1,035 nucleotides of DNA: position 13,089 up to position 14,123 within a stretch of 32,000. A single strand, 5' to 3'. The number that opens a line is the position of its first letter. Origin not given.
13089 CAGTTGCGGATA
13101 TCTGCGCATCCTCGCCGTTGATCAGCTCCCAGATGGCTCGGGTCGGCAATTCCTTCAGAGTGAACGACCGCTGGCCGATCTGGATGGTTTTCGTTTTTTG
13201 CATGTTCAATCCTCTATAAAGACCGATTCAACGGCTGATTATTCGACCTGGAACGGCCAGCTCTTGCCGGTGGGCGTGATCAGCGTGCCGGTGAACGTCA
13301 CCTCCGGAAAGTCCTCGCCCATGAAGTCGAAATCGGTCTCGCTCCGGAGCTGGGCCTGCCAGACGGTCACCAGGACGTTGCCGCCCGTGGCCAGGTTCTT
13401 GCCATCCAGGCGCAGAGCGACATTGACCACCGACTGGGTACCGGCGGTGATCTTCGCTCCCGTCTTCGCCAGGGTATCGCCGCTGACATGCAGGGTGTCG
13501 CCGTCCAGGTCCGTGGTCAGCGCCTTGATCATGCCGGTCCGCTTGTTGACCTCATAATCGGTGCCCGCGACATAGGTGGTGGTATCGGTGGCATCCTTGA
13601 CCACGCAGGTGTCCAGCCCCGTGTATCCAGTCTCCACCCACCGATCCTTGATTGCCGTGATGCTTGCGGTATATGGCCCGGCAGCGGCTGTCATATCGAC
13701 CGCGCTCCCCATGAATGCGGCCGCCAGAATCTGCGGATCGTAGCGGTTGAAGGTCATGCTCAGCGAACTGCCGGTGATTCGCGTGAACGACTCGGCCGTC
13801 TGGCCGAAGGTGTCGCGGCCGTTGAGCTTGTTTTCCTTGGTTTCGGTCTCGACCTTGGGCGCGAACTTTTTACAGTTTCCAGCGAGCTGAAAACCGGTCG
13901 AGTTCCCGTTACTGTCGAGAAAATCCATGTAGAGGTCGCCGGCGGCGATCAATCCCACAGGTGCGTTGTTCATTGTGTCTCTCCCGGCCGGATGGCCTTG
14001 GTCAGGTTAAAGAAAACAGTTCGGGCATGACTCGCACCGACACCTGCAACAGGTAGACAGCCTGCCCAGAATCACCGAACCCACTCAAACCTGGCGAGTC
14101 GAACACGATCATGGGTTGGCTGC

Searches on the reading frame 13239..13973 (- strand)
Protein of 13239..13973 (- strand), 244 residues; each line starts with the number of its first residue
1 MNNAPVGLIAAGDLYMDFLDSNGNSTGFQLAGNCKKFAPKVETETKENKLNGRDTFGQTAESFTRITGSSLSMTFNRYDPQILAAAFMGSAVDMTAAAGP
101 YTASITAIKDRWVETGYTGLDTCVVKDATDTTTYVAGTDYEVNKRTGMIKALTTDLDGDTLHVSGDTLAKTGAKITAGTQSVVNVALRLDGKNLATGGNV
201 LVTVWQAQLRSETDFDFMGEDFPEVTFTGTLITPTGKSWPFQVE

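Call 89: search_protein_families(library=phrogs, proteins=[window:13239-13973:-], max_evalue=0.00001)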
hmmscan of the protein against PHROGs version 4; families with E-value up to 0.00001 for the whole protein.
window:13239-13973:- (244 aa): 1 family
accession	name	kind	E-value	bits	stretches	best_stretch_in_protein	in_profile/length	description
phrog_807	-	tail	9.8e-41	140.9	1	8-237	8-240/256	major tail protein with Ig-like domain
